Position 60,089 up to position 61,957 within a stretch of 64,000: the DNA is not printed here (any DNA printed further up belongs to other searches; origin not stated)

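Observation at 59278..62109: Translationally coupled four-gene membrane module: mini-TM ORF, Lgt paralogue, Tes-like radical SAM enzyme, small polytopic protein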

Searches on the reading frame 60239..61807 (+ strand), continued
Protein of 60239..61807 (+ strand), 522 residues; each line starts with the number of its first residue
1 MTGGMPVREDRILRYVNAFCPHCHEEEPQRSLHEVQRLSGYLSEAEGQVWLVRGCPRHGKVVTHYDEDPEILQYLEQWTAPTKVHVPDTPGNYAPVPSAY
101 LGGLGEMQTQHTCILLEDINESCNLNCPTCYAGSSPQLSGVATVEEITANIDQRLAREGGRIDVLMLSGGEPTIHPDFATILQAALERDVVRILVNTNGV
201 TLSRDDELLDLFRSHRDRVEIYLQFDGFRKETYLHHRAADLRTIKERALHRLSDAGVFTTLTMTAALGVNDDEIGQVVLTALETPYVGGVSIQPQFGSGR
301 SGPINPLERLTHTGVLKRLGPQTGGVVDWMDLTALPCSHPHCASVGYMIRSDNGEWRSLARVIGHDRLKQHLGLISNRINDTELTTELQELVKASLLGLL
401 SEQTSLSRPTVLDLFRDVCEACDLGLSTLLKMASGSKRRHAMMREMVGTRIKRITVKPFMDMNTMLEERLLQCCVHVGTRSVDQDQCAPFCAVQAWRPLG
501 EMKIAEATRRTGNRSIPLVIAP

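Call 67: get_annotated_region(hit=H3, flank=4000)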
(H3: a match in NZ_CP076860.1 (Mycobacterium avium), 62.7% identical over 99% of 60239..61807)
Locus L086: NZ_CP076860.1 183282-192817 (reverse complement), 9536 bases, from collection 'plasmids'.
description: Mycobacterium avium subsp. hominissuis strain OCU901s_S2_2s plasmid pS2b, complete sequence
organism: Mycobacterium avium (NCBI taxid 439334)
taxonomy: Bacteria; Actinomycetota; Actinomycetes; Mycobacteriales; Mycobacteriaceae; Mycobacterium; Mycobacterium avium
host: -; source: Homo sapiens,sputum; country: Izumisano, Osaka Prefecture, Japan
typing (MOB-suite, as given by PLSDB): mobilizable; relaxase MOBP
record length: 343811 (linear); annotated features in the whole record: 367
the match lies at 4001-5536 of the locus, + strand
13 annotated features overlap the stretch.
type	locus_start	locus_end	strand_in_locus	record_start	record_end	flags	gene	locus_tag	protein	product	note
CDS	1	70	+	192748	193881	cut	-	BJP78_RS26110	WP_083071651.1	hypothetical protein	-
CDS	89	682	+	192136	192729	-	-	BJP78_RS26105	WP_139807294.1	hypothetical protein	-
CDS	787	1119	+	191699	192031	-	-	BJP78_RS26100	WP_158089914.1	antitoxin Xre/MbcA/ParS toxin-binding domain-containing protein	-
CDS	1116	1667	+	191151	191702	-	-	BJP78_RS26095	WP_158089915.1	RES domain-containing protein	-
CDS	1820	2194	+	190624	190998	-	-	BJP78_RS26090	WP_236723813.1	hypothetical protein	-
CDS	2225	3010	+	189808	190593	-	-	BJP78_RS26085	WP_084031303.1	prolipoprotein diacylglyceryl transferase family protein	GO:0042158 - lipoprotein biosynthetic process [Evidence IEA]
CDS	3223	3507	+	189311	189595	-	-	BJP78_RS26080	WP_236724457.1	hypothetical protein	-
CDS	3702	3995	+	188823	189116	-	-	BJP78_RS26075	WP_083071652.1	hypothetical protein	-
CDS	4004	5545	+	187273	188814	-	-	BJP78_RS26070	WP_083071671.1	radical SAM protein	-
CDS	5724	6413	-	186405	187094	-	-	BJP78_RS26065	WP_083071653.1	hypothetical protein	-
CDS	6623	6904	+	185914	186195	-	-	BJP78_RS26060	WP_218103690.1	hypothetical protein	-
CDS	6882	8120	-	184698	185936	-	-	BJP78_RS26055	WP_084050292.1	IS110 family transposase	-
CDS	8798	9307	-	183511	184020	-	-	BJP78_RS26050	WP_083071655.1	helix-turn-helix domain-containing protein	-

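Call 69: get_annotated_region(hit=H5, flank=4000)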
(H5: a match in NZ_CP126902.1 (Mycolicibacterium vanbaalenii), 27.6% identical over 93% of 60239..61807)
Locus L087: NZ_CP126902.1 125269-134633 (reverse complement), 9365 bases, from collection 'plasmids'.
description: Mycolicibacterium vanbaalenii strain JOB5 plasmid unnamed1, complete sequence
organism: Mycolicibacterium vanbaalenii (NCBI taxid 110539)
taxonomy: Bacteria; Actinomycetota; Actinomycetes; Mycobacteriales; Mycobacteriaceae; Mycolicibacterium; Mycolicibacterium vanbaalenii
host: -; source: cell culture,soil; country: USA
typing (MOB-suite, as given by PLSDB): non-mobilizable; replicon rep_cluster_248
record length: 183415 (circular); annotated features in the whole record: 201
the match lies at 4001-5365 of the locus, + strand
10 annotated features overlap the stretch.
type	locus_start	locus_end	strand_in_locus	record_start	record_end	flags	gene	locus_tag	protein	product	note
CDS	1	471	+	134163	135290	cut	-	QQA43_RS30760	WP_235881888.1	acyl-CoA dehydrogenase family protein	-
CDS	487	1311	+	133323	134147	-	-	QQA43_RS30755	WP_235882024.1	PhnD/SsuA/transferrin family substrate-binding protein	-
CDS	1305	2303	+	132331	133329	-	-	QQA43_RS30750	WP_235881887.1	radical SAM protein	-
CDS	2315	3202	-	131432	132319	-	-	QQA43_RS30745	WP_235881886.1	cytochrome c biogenesis protein CcdA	GO:0017004 - cytochrome complex assembly [Evidence IEA]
CDS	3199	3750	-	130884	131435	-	-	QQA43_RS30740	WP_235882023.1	protein disulfide oxidoreductase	-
CDS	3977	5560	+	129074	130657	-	-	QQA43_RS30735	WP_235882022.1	radical SAM protein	-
CDS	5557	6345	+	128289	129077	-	-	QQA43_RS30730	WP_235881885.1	methyltransferase domain-containing protein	-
CDS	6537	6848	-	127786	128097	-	-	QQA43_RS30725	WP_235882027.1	hypothetical protein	-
CDS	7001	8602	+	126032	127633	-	-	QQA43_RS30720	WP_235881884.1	hypothetical protein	-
CDS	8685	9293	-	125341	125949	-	-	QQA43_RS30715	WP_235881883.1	hypothetical protein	-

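Call 70: get_annotated_region(hit=H7, flank=4000)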
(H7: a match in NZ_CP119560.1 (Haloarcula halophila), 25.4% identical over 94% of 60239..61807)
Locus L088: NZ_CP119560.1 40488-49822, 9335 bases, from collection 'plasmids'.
description: Haloarcula halophila strain DFY41 plasmid unnamed1, complete sequence
organism: Haloarcula halophila (NCBI taxid 3032584)
taxonomy: Archaea; Euryarchaeota; Halobacteria; Halobacteriales; Haloarculaceae; Haloarcula; Haloarcula halophila
host: -; source: cell culture,sediment; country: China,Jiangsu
typing (MOB-suite, as given by PLSDB): non-mobilizable
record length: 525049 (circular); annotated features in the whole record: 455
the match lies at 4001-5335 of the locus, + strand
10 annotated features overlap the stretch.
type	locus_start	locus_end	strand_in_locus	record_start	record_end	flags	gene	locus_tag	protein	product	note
CDS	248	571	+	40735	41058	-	-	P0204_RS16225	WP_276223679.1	hypothetical protein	-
CDS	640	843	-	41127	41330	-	-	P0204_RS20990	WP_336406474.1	ADP-ribosylglycohydrolase family protein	-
CDS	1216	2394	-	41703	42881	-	-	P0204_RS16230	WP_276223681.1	hypothetical protein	-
CDS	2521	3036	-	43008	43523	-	-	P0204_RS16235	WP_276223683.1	redoxin domain-containing protein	-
CDS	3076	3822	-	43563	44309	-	-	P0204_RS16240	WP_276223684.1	DUF547 domain-containing protein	-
CDS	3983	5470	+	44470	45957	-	-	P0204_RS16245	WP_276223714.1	radical SAM protein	-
CDS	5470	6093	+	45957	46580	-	-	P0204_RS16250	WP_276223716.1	methyltransferase domain-containing protein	-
CDS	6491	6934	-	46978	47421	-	-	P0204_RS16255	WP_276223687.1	acyl-CoA dehydrogenase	-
CDS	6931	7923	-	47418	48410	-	-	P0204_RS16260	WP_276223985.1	ParA family protein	-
CDS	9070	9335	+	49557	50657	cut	-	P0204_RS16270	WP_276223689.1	TrmB family transcriptional regulator sugar-binding domain-containing protein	-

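Call 71: search_protein_families(library=ncbifam, proteins=[L085:5004-6392:+, L085:4271-5032:+, L085:6397-6591:+, L085:3679-4194:+, L087:3977-5560:+, L087:5557-6345:+, L088:3983-5470:+, L088:5470-6093:+], max_evalue=0.00001)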
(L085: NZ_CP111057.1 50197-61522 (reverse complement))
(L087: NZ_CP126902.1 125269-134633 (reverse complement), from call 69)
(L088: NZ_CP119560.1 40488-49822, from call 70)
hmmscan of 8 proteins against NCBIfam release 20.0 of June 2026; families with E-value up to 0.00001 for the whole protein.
L085:5004-6392:+ (462 aa): 34 families (the best 25 are shown)
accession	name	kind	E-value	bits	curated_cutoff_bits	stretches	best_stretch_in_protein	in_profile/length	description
NF045646.2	rSAM_Se_TrsS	equivalog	1.1e-101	340.6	490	1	12-455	3-440/441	radical SAM (seleno)protein TrsS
NF045702.1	rSAM_GDGT_ether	equivalog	7.2e-91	305.2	450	2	12-320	2-312/486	tetraether lipid synthase Tes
NF045703.1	rSAM_Tes_intein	exception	2.4e-47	161.4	1700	2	125-319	624-816/1040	tetraether lipid synthase Tes, intein-containing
NF050035.1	rSAM_WgK_link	exception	7.6e-17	61.3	650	1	93-261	6-169/367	radical SAM/SPASM peptide maturase WgkB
TIGR02666.1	moaA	equivalog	1.5e-16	60.3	284.05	1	101-285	15-203/336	GTP 3',8-cyclase MoaA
TIGR03962.1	mycofact_rSAM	equivalog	1.1e-14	54.3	265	1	96-244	13-157/339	mycofactocin radical SAM maturase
NF001199.0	PRK00164.2-1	equivalog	2.7e-14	53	231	1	100-270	16-182/308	GTP 3',8-cyclase MoaA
TIGR04054.1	rSAM_NirJ1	equivalog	6.7e-14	51.3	650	1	94-211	34-146/387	putative heme d1 biosynthesis radical SAM protein NirJ1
TIGR04317.1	W_rSAM_matur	equivalog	8.9e-14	51.3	380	1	99-237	7-139/349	tungsten cofactor oxidoreductase radical SAM maturase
TIGR04055.1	rSAM_NirJ2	equivalog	2.8e-13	50.1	500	1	102-274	6-172/326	putative heme d1 biosynthesis radical SAM protein NirJ2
NF038283.1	viperin_w_prok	equivalog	4.9e-12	45.6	180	1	102-218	8-125/281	viperin family antiviral radical SAM protein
NF012164.0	AlbA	equivalog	8.9e-12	44.2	850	1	99-221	116-233/442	subtilosin maturase AlbA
TIGR04546.1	rSAM_ahbC_deAc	equivalog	9e-12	44.5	650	1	97-286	40-222/390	12,18-didecarboxysiroheme deacetylase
TIGR02668.1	moaA_archaeal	equivalog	1.2e-11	44.2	325.25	1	100-267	14-179/303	GTP 3',8-cyclase MoaA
TIGR04051.1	rSAM_NirJ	equivalog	2.2e-11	43.4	515.45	1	101-187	7-91/354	heme d1 biosynthesis radical SAM protein NirJ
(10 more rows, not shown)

L085:4271-5032:+ (253 aa): 2 families
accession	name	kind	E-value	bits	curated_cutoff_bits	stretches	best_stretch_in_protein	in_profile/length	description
TIGR00544.1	lgt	equivalog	4.9e-09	36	118.9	1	22-236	30-265/280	prolipoprotein diacylglyceryl transferase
NF000778.0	PRK00052.3-4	equivalog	5.7e-08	32.7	334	1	30-234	27-236/252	prolipoprotein diacylglyceryl transferase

L085:6397-6591:+ (64 aa): 0 families

L085:3679-4194:+ (171 aa): 0 families

L087:3977-5560:+ (527 aa): 31 families (the best 25 are shown)
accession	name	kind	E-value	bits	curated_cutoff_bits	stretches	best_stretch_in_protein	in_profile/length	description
NF045646.2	rSAM_Se_TrsS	equivalog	3.7e-100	335.5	490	1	16-463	3-431/441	radical SAM (seleno)protein TrsS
NF045702.1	rSAM_GDGT_ether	equivalog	1.2e-96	324.2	450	2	16-332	2-316/486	tetraether lipid synthase Tes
NF045703.1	rSAM_Tes_intein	exception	6.1e-50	170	1700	2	128-474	622-992/1040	tetraether lipid synthase Tes, intein-containing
TIGR02666.1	moaA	equivalog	1.7e-15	56.8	284.05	1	105-294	15-203/336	GTP 3',8-cyclase MoaA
TIGR04055.1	rSAM_NirJ2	equivalog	2.4e-14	53.6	500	1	108-292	8-181/326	putative heme d1 biosynthesis radical SAM protein NirJ2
TIGR03962.1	mycofact_rSAM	equivalog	8.3e-14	51.5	265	1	104-255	16-157/339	mycofactocin radical SAM maturase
TIGR04546.1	rSAM_ahbC_deAc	equivalog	1e-13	50.9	650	1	105-292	44-220/390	12,18-didecarboxysiroheme deacetylase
TIGR04054.1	rSAM_NirJ1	equivalog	2.9e-13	49.2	650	1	104-292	40-217/387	putative heme d1 biosynthesis radical SAM protein NirJ1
TIGR02668.1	moaA_archaeal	equivalog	5.7e-13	48.5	325.25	1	104-271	14-173/303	GTP 3',8-cyclase MoaA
TIGR04317.1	W_rSAM_matur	equivalog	2.4e-12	46.6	380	1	103-234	7-129/349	tungsten cofactor oxidoreductase radical SAM maturase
NF001199.0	PRK00164.2-1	equivalog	4e-12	45.9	231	1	104-270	16-174/308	GTP 3',8-cyclase MoaA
TIGR04347.1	pseudo_SAM_Halo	equivalog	6.9e-11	42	525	1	95-252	33-181/390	TIGR04347 family pseudo-SAM/SPASM protein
NF038283.1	viperin_w_prok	equivalog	1.2e-10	41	180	1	107-226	9-125/281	viperin family antiviral radical SAM protein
TIGR04321.1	spiroSPASM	subfamily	2.4e-10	39.7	250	1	104-236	235-371/510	spiro-SPASM protein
TIGR04053.2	TIGR04053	equivalog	3.3e-10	39.8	395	1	103-309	11-210/366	TIGR04053 family radical SAM/SPASM domain-containing protein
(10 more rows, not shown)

L087:5557-6345:+ (262 aa): 32 families (the best 25 are shown)
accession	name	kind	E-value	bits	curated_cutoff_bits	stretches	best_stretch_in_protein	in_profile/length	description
NF045667.1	MTase_DVU1556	equivalog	9.6e-40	136.3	155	1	28-259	3-212/213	DVU_1556 family methyltransferase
NF008823.0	PRK11873.1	subfamily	8.9e-28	97.5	263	1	42-206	72-237/272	arsenite methyltransferase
NF041537.1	ArsM_AhpD_UU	exception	2.1e-21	76.1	510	1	46-195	75-225/345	arsenite methyltransferase/AhpD domain selenoprotein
NF047649.1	MTase_UXPK_star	exception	1.1e-19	70.6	460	1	45-193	75-224/283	methyltransferase/UXPK-star double selenoprotein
NF041536.1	ArsM_DUF2284_UU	exception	6.2e-19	67.7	575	1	46-194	75-224/459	arsenite methyltransferase/DUF2284 domain selenoprotein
TIGR01934.1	MenG_MenH_UbiE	subfamily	6e-18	65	158.35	1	39-155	31-146/223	ubiquinone/menaquinone biosynthesis methyltransferase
NF045825.1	FAmtase_mtf2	equivalog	1.2e-17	63.9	400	1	47-184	58-183/248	fatty-acid O-methyltransferase Mtf2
NF045823.1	PthPhpthDimycoMt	equivalog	3e-16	59.4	300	1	47-177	66-185/256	phthiotriol/phenolphthiotriol dimycocerosates methyltransferase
NF001241.0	PRK00216.1-2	equivalog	7.7e-16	58.4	327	1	37-152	41-149/231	demethylmenaquinone methyltransferase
NF043040.1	corrin_prot_MT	hypoth_equivalog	1.1e-15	57.7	180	1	46-200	40-204/216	corrinoid protein-associated methyltransferase CpaM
NF001244.0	PRK00216.1-5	equivalog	7.5e-15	54.9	216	1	40-157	41-160/236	bifunctional demethylmenaquinone methyltransferase/2-methoxy-6-polyprenyl-1,4-benzoquinol methylase UbiE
NF040539.1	AST_met_ArsM_2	exception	2.7e-14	53.6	240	1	33-193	42-206/262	putative arsinothricin biosynthesis methyltransferase ArsM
NF001240.0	PRK00216.1-1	equivalog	2.9e-14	52.7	378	1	41-149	57-167/251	bifunctional demethylmenaquinone methyltransferase/2-methoxy-6-polyprenyl-1,4-benzoquinol methylase UbiE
NF001242.0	PRK00216.1-3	equivalog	4.5e-14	52.5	351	1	49-149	72-174/258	bifunctional demethylmenaquinone methyltransferase/2-methoxy-6-polyprenyl-1,4-benzoquinol methylase UbiE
NF052510.1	methyltran_MpqE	exception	8.4e-14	51.5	335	1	37-148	36-149/234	methyl-plastoquinone biosynthesis methyltransferase MpqE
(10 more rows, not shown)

L088:3983-5470:+ (495 aa): 39 families (the best 25 are shown)
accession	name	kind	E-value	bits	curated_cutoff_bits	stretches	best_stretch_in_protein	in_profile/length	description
NF045646.2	rSAM_Se_TrsS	equivalog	2.8e-101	339.2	490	1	9-449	2-438/441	radical SAM (seleno)protein TrsS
NF045702.1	rSAM_GDGT_ether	equivalog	6.2e-85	285.7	450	2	10-360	2-369/486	tetraether lipid synthase Tes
NF045703.1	rSAM_Tes_intein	exception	2.5e-51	174.5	1700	2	123-323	642-842/1040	tetraether lipid synthase Tes, intein-containing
TIGR02666.1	moaA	equivalog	5.2e-29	101.3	284.05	1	85-288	15-224/336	GTP 3',8-cyclase MoaA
NF001199.0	PRK00164.2-1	equivalog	1.8e-28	99.6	231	1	84-258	16-190/308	GTP 3',8-cyclase MoaA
TIGR02668.1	moaA_archaeal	equivalog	4.9e-27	94.7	325.25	1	84-259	14-190/303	GTP 3',8-cyclase MoaA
TIGR04055.1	rSAM_NirJ2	equivalog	1.1e-23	84.3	500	1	85-253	5-171/326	putative heme d1 biosynthesis radical SAM protein NirJ2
TIGR04347.1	pseudo_SAM_Halo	equivalog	2.2e-23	83.2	525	1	75-242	33-198/390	TIGR04347 family pseudo-SAM/SPASM protein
NF045574.1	sacti_mat_StsB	exception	1e-20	74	625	1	84-278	100-289/466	StsB family radical SAM/SPASM domain sactipeptide maturase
TIGR04545.1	rSAM_ahbD_hemeb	equivalog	1.4e-19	70.7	500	1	84-245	4-164/339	heme b synthase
TIGR04546.1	rSAM_ahbC_deAc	equivalog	1.8e-19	69.8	650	1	76-262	35-217/390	12,18-didecarboxysiroheme deacetylase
TIGR02109.1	PQQ_syn_pqqE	equivalog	1.5e-17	63.6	381.35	1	83-246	10-172/358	pyrroloquinoline quinone biosynthesis protein PqqE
TIGR03962.1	mycofact_rSAM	equivalog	2.8e-17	62.9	265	1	80-257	13-187/339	mycofactocin radical SAM maturase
TIGR04054.1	rSAM_NirJ1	equivalog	1.3e-15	56.9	650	1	77-263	33-215/387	putative heme d1 biosynthesis radical SAM protein NirJ1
TIGR04317.1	W_rSAM_matur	equivalog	2.4e-15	56.5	380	1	83-243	7-171/349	tungsten cofactor oxidoreductase radical SAM maturase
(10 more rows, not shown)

L088:5470-6093:+ (207 aa): 8 families
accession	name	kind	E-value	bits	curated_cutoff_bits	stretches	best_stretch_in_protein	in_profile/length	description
NF045667.1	MTase_DVU1556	equivalog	5.1e-38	130.7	155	1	23-183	2-175/213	DVU_1556 family methyltransferase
NF008823.0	PRK11873.1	subfamily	7.2e-17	61.7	263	1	82-184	134-239/272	arsenite methyltransferase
NF038099.1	AsSugarArsM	exception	4.6e-10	39.2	400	1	81-169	121-214/321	arsenosugar biosynthesis arsenite methyltransferase ArsM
NF047649.1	MTase_UXPK_star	exception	1.5e-08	34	460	1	82-153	134-208/283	methyltransferase/UXPK-star double selenoprotein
NF043040.1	corrin_prot_MT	hypoth_equivalog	1.4e-07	31.2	180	0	42-75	40-73/216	corrinoid protein-associated methyltransferase CpaM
NF040539.1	AST_met_ArsM_2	exception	2.7e-07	30.7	240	0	82-155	116-188/262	putative arsinothricin biosynthesis methyltransferase ArsM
NF041537.1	ArsM_AhpD_UU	exception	6.5e-07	28.5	510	0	81-169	132-223/345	arsenite methyltransferase/AhpD domain selenoprotein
TIGR01934.1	MenG_MenH_UbiE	subfamily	2.3e-06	27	158.35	0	36-132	32-145/223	ubiquinone/menaquinone biosynthesis methyltransferase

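Call 72: get_annotated_region(hit=H6, flank=4000)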
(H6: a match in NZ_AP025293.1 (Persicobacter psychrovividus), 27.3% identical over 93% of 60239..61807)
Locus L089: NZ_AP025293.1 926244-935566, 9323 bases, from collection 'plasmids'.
description: Persicobacter psychrovividus strain NBRC 101262 plasmid pPP1, complete sequence
organism: Persicobacter psychrovividus (NCBI taxid 387638)
taxonomy: Bacteria; Bacteroidota; Cytophagia; Cytophagales; Persicobacteraceae; Persicobacter; Persicobacter psychrovividus
host: -; source: -; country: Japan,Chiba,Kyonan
typing (MOB-suite, as given by PLSDB): non-mobilizable
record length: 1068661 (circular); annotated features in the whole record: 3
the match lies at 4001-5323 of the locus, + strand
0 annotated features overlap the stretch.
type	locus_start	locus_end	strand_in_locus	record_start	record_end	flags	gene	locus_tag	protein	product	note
